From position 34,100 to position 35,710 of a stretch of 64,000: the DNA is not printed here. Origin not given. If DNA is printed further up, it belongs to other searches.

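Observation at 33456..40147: Second, permuted copy of the MoxR module linked to a Kelch/Ig-like giant surface protein (module 2)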

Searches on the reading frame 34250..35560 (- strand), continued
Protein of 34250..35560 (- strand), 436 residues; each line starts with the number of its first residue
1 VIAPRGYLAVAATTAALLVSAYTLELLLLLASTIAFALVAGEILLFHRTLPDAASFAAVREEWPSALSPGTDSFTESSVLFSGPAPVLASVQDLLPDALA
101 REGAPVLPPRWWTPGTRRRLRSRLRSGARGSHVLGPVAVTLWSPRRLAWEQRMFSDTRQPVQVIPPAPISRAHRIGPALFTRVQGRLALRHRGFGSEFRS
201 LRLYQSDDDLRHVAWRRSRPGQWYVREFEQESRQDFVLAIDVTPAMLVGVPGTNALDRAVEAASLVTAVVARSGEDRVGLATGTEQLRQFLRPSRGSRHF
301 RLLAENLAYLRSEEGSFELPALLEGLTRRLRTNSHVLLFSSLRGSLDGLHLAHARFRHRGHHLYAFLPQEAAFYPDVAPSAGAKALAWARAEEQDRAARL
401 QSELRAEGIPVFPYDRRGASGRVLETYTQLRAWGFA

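Call 28: find_related_loci(query=A1, collection=genome_contigs, flank=10000)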
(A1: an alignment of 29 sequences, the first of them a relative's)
Query A1 (436 aa) in genome_contigs; peptide patterns used: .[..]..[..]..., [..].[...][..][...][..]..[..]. (x = any residue, [..] = any of these).
274 stretches matched a pattern; 46 encode a relative of the query (tblastn E <= 1e-3); 45 distinct loci.
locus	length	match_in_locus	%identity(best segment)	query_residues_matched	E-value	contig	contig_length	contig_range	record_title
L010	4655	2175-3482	81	1-436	0e+0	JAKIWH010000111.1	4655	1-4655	MAG: Thermoplasmata archaeon isolate AcS5-34 NODE_66654_length_4655_cov_4.980870, whole genome shotgun sequence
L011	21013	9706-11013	80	1-436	0e+0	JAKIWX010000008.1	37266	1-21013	MAG: Thermoplasmata archaeon isolate SubAcS15-67 SubAcS15-67_8, whole genome shotgun sequence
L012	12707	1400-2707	82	1-436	0e+0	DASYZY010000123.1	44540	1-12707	MAG TPA_asm: Thermoplasmata archaeon isolate SMAG_U6374 k141_389551, whole genome shotgun sequence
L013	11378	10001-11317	58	1-436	1e-150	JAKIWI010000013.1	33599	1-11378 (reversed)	MAG: Thermoplasmata archaeon isolate AcS5-58 NODE_3469_length_33599_cov_30.921119, whole genome shotgun sequence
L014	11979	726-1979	59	22-436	1e-144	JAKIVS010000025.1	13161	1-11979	MAG: Thermoplasmata archaeon isolate AcS1-3 NODE_15834_length_13161_cov_13.848009, whole genome shotgun sequence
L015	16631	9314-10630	56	1-436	6e-141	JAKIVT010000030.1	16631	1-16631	MAG: Thermoplasmata archaeon isolate AcS13-54 AcS13-54_30, whole genome shotgun sequence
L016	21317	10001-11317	54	1-436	5e-139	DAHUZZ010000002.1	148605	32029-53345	MAG TPA_asm: Thermoplasmata archaeon isolate clean1690 NODE_2_length_148605_cov_10.779624, whole genome shotgun sequence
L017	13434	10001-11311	53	1-434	1e-137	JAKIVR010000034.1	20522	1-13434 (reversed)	MAG: Thermoplasmata archaeon isolate AcS11-62 AcS11-62_34, whole genome shotgun sequence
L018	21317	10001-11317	58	1-436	1e-136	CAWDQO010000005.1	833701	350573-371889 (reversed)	MAG: uncultured Thermoplasmata archaeon isolate MFD03399.bin.2.1 genome assembly, contig: contig_5598, whole genome shot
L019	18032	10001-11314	56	1-435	2e-131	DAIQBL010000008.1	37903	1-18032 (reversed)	MAG TPA_asm: Thermoplasmatota archaeon isolate CTOTU28672 NODE_443_length_37903_cov_6.324482, whole genome shotgun seque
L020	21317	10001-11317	56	1-436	2e-143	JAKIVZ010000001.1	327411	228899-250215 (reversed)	MAG: Candidatus Lutacidiplasma silvani isolate AcS3-62 NODE_3_length_327411_cov_13.450403, whole genome shotgun sequence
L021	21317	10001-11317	60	1-436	5e-144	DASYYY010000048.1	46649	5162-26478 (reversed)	MAG TPA_asm: Thermoplasmata archaeon isolate SMAG_U6348 k141_798347, whole genome shotgun sequence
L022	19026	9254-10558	47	1-434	3e-114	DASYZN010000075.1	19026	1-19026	MAG TPA_asm: Thermoplasmata archaeon isolate SMAG_U6363 k141_53004, whole genome shotgun sequence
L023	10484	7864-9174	49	1-436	4e-113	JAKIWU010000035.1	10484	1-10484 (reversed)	MAG: Thermoplasmata archaeon isolate SubAcS15-25 SubAcS15-25_35, whole genome shotgun sequence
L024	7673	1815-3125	46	1-436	2e-111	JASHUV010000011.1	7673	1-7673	MAG: Thermoplasmata archaeon isolate JOPF188 JOPF_NEAR_contig_132767, whole genome shotgun sequence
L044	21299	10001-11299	37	1-433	1e-75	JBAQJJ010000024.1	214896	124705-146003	MAG: Thermoplasmata archaeon isolate MFD06594_ilm_asm_bin23 k127_120106, whole genome shotgun sequence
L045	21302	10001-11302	36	1-434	3e-72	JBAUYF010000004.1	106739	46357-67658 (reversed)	MAG: Thermoplasmata archaeon isolate MFD09290_ilm_asm_bin4 k127_278072, whole genome shotgun sequence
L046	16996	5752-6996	38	22-436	8e-72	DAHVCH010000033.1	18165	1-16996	MAG TPA_asm: Thermoplasmata archaeon isolate clean3262 NODE_33_length_18165_cov_4.926471, whole genome shotgun sequence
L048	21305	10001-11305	36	2-436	9e-70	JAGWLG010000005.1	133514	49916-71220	MAG: Thermoplasmata archaeon isolate REEB18 contig-150_88, whole genome shotgun sequence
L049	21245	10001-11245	38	23-436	1e-63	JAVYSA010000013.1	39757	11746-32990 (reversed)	MAG: Thermoplasmata archaeon isolate DRTY-16_202007_bins_23 DRTY-16_202007_bins_23_scaffold_13, whole genome shotgun seq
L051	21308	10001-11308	36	1-436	5e-62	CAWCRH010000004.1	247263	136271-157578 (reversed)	MAG: uncultured Thermoplasmata archaeon isolate MFD03323.bin.2.126 genome assembly, contig: contig_26485, whole genome s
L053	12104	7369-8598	36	28-435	2e-57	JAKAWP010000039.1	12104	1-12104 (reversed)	MAG: Thermoplasmata archaeon isolate YP4.bin73 NODE_7445_length_12104_cov_1.583702, whole genome shotgun sequence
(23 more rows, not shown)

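Call 31: search_protein_families(library=pfam, proteins=[L046:8180-11917:-, L049:12268-16398:-, L045:6735-7709:+, L045:3341-6142:+, L044:4134-7709:+, L053:271-4932:+, L051:13276-14181:+, L048:884-4165:+], max_evalue=0.001)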
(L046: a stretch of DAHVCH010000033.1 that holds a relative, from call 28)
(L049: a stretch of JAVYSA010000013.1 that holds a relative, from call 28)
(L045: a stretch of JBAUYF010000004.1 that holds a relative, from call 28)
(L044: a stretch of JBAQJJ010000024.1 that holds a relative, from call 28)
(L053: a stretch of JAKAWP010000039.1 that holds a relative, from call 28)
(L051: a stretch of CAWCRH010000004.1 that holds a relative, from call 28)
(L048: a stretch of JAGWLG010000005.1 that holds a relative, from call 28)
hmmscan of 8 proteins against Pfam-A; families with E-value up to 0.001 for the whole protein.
L046:8180-11917:- (1245 aa): 7 families
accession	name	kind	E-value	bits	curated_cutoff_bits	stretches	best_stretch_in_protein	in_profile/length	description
PF13620.12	CarboxypepD_reg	-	1.4e-29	102.7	32.3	2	466-546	2-81/82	Carboxypeptidase regulatory-like domain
PF24681.1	Kelch_KLHDC2_KLHL20_DRC7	-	1.2e-27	97.1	50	2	86-245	60-208/221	KLHDC2/KLHL20/DRC7 Kelch-repeats domain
PF24981.1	Beta-prop_ATRN-LZTR1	-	4.2e-15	56.2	50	2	214-365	13-220/289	Attractin/LZTR1 beta-propeller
PF13415.12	Kelch_3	-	6.1e-14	52.2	22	0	257-287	6-39/48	Galactose oxidase, central domain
PF13418.12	Kelch_4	-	5.2e-10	39.6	21.6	0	208-228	19-41/49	Galactose oxidase, central domain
PF13715.12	CarbopepD_reg_2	-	3e-07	30.8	32.2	0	1073-1127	5-56/88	CarboxypepD_reg-like domain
PF01344.31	Kelch_1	-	0.00056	19.8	20.1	0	258-283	17-44/46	Kelch motif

L049:12268-16398:- (1376 aa): 0 families

L045:6735-7709:+ (324 aa): 1 family
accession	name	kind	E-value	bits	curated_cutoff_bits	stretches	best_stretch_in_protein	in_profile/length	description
PF13620.12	CarboxypepD_reg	-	7.7e-07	29.8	32.3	0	87-156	10-81/82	Carboxypeptidase regulatory-like domain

L045:3341-6142:+ (933 aa): 1 family
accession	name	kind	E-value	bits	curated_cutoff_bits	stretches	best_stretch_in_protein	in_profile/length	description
PF00128.31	Alpha-amylase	-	1.7e-16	61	22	1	27-109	25-104/446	Alpha amylase, catalytic domain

L044:4134-7709:+ (1191 aa): 5 families
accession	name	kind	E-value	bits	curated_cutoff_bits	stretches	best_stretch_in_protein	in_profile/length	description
PF24681.1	Kelch_KLHDC2_KLHL20_DRC7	-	1.6e-23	83.7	50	2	450-667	9-206/221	KLHDC2/KLHL20/DRC7 Kelch-repeats domain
PF13418.12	Kelch_4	-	2.1e-08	34.4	21.6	0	677-707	13-39/49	Galactose oxidase, central domain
PF13415.12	Kelch_3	-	2.6e-07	31.1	22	0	626-667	5-42/48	Galactose oxidase, central domain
PF13620.12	CarboxypepD_reg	-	1.7e-06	28.7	32.3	0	856-934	5-81/82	Carboxypeptidase regulatory-like domain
PF24981.1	Beta-prop_ATRN-LZTR1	-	4.7e-05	23.2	50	1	587-712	66-195/289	Attractin/LZTR1 beta-propeller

L053:271-4932:+ (1553 aa): 6 families
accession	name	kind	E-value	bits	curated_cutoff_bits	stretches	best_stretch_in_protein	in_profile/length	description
PF13620.12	CarboxypepD_reg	-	1.2e-34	118.9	32.3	4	1245-1326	2-81/82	Carboxypeptidase regulatory-like domain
PF13715.12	CarbopepD_reg_2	-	7.2e-16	58.4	32.2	1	1006-1073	12-79/88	CarboxypepD_reg-like domain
PF24681.1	Kelch_KLHDC2_KLHL20_DRC7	-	1.5e-13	51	50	1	682-792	10-113/221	KLHDC2/KLHL20/DRC7 Kelch-repeats domain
PF24981.1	Beta-prop_ATRN-LZTR1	-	1.4e-05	25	50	1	644-779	66-201/289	Attractin/LZTR1 beta-propeller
PF08308.17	PEGA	-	5e-05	23.6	20.8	0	1460-1503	23-69/71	PEGA domain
PF13418.12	Kelch_4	-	0.00015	22.1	21.6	0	726-781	1-48/49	Galactose oxidase, central domain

L051:13276-14181:+ (301 aa): 11 families
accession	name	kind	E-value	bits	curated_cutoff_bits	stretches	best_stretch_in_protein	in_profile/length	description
PF00665.32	rve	-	4.8e-21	75.4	32.6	1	132-229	3-102/102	Integrase core domain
PF13565.12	HTH_32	-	8.7e-17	61.9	33.7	1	36-109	1-73/73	Homeodomain-like domain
PF13683.12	rve_3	-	3e-16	59.3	26.5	1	218-283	2-67/67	Integrase core domain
PF13518.12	HTH_28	-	5.4e-14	52.4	25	1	9-60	2-52/52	Helix-turn-helix domain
PF13551.12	HTH_29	-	9e-11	42.1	28.1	1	9-67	1-59/64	Winged helix-turn helix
PF13384.12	HTH_23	-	1.2e-10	41.3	24.6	1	5-53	3-50/50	Homeodomain-like domain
PF13276.12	HTH_21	-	3.4e-09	37.2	28.1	1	70-121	6-59/60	HTH-like domain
PF01527.26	HTH_Tnp_1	-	2e-07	31.6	24.1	1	9-50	12-52/75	Transposase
PF13011.12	LZ_Tnp_IS481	-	6.9e-07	29.9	22.2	1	12-80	17-85/85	leucine-zipper of insertion element IS481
PF01498.24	HTH_Tnp_Tc3_2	-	1.1e-05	26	31.5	1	73-121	3-51/72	Transposase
PF12728.13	HTH_17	-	0.00012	22.7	27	0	26-43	7-24/51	Helix-turn-helix domain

L048:884-4165:+ (1093 aa): 2 families
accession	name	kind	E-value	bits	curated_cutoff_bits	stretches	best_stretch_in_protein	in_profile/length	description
PF12671.13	Amidase_6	-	2.6e-11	44.3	23.2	1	786-949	2-153/163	Putative amidase domain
PF01476.26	LysM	-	5.2e-07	29.9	20.9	0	340-386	1-43/43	LysM domain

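Call 46: search_solved_structures(query=A1, max_evalue=0.01)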
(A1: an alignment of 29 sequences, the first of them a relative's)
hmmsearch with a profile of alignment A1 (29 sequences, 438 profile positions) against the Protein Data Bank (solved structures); distinct sequences matched with E-value up to 0.01: 0.

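Call 67: predict_structure(alignment_id=A1)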
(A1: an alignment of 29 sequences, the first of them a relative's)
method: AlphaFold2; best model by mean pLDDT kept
length: 436 residues; sequences in the alignment: 29
mean_pLDDT: 85.1   pTM: 0.71
mean pLDDT of the five models: 85.1, 83.2, 82.8, 82.6, 82.1
residues with pLDDT >= 90: 247; 70-90: 137; 50-70: 21; < 50: 31
segments of 3 or more residues with pLDDT < 50: 168-197
pLDDT, mean of each block of 10 residues (from residue 1): 95 95 93 96 95 94 87 92 95 86 74 94 86 92 96 94 67 35 30 47 78 81 72 84 93 90 88 83 93 86 87 93 95 94 91 94 95 85 87 92 94 90 86 62
secondary structure, 60 per line:
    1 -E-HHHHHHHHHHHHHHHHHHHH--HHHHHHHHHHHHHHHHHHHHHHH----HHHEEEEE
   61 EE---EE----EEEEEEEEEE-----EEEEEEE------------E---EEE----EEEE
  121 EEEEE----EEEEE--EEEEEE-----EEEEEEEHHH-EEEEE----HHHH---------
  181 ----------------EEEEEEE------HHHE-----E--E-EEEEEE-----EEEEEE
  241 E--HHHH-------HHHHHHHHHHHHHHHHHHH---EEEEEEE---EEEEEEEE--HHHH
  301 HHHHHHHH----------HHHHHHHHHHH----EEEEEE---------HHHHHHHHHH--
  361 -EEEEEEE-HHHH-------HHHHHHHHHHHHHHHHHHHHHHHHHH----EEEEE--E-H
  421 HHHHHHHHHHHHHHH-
elements in order: H4-23 H26-48 E56-62 E72-81 E87-93 E110-112 E117-125 E130-134 E137-142 E148-154 E159-163 H168-171 E197-203 E224-229 E235-241 H244-247 H255-273 E277-283 E287-294 H297-308 H319-329 E334-339 H349-358 E362-368 H370-373 H381-406 E411-415 H420-435

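Call 71: find_encoding_contigs(protein=P0085, flank=7000, max_places=1)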
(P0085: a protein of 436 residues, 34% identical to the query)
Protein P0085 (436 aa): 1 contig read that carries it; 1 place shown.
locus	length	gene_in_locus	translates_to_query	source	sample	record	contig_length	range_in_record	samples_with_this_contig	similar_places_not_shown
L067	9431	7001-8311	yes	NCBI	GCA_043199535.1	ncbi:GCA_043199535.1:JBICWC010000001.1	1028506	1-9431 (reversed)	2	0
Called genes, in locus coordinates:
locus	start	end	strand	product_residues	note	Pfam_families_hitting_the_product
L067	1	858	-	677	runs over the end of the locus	PF00672:HAMP, PF00512:HisKA, PF13581:HATPase_c_2 (faint), PF02518:HATPase_c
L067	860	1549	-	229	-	PF00072:Response_reg, PF00486:Trans_reg_C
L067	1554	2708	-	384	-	PF01008:IF-2B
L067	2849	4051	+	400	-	PF24400:DUF7544 (weak), PF25231:DUF7847, PF10110:GPDPase_memb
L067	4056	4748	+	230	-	PF13559:DUF4129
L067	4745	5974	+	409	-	PF14258:DUF4350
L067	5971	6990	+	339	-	PF00493:MCM (weak), PF20030:bpMoxR, PF07726:AAA_3, PF07728:AAA_5, PF17863:AAA_lid_2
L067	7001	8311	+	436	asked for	PF01882:DUF58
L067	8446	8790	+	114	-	-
